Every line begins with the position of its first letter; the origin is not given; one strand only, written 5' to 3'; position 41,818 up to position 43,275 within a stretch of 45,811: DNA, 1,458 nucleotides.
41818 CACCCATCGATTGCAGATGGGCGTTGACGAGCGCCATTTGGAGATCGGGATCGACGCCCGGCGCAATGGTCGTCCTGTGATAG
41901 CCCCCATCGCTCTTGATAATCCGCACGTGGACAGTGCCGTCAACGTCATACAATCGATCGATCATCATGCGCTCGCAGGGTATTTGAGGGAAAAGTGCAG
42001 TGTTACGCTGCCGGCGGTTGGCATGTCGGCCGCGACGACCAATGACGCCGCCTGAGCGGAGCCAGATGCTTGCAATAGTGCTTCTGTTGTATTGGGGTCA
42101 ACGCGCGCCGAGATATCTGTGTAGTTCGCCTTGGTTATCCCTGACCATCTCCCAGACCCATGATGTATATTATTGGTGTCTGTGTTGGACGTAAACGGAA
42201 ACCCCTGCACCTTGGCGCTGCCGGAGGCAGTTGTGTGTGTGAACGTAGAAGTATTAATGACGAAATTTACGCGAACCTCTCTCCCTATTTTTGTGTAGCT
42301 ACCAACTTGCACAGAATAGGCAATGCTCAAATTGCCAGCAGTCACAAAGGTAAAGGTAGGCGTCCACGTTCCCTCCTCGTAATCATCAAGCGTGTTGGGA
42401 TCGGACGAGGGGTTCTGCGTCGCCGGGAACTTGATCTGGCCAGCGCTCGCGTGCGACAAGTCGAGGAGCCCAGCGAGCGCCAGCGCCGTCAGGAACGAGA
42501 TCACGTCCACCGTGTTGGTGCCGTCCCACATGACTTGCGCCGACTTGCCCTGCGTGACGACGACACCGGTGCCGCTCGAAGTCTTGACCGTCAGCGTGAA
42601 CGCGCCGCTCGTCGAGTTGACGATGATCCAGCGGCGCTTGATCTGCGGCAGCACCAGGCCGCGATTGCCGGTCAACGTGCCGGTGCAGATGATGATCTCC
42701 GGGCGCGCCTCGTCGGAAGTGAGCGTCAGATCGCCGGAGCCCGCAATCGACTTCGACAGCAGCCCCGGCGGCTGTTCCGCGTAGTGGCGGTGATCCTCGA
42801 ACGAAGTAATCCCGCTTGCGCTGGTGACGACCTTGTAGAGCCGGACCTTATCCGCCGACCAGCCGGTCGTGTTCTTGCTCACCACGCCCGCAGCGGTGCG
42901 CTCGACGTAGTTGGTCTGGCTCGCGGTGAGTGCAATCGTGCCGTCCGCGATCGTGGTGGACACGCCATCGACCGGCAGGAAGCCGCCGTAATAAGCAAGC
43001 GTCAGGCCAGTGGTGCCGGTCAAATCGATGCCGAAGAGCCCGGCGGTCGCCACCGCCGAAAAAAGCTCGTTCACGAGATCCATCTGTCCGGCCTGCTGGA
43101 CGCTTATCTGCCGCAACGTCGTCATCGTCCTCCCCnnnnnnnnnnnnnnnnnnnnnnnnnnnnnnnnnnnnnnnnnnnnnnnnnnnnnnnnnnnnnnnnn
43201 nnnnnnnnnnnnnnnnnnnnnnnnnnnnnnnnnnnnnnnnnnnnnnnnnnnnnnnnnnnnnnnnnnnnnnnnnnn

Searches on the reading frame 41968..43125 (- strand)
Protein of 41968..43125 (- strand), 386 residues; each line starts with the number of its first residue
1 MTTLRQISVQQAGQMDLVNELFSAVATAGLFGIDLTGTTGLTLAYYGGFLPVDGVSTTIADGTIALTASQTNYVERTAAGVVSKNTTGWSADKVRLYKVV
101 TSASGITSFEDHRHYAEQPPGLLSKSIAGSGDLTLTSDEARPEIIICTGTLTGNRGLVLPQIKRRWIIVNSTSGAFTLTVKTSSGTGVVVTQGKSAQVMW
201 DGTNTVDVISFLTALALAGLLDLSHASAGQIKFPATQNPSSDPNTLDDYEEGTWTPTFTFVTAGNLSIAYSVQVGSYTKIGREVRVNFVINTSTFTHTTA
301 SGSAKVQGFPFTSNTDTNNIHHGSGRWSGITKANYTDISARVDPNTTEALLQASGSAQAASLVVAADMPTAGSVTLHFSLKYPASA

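Call 51: find_encoding_contigs(protein=window:41968-43125:-, flank=10000, max_places=4)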
Protein window:41968-43125:- (386 aa): 2 contigs read that carry it; 1 place shown.
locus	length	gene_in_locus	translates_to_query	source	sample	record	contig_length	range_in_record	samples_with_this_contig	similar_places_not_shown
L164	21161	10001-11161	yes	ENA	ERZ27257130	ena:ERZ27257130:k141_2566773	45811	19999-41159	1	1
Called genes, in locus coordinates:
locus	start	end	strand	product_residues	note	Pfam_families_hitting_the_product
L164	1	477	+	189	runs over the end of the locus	PF04883:HK97-gp10_like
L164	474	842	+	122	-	PF11367:Tail_completion_gp17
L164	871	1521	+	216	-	PF16190:E1_FCCH (weak), PF08813:Phage_tail_3 (weak)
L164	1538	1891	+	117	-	-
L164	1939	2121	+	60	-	-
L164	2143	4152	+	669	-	-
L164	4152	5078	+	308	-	PF09343:DUF2460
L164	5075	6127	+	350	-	PF09931:Phage_phiJL001_Gp84_N, PF09356:Phage_BR0599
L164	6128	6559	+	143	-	-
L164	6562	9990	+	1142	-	PF13550:Phage-tail_3, PF23666:Rcc01698_C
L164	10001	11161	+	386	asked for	-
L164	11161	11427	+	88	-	-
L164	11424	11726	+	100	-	-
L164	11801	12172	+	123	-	-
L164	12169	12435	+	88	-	-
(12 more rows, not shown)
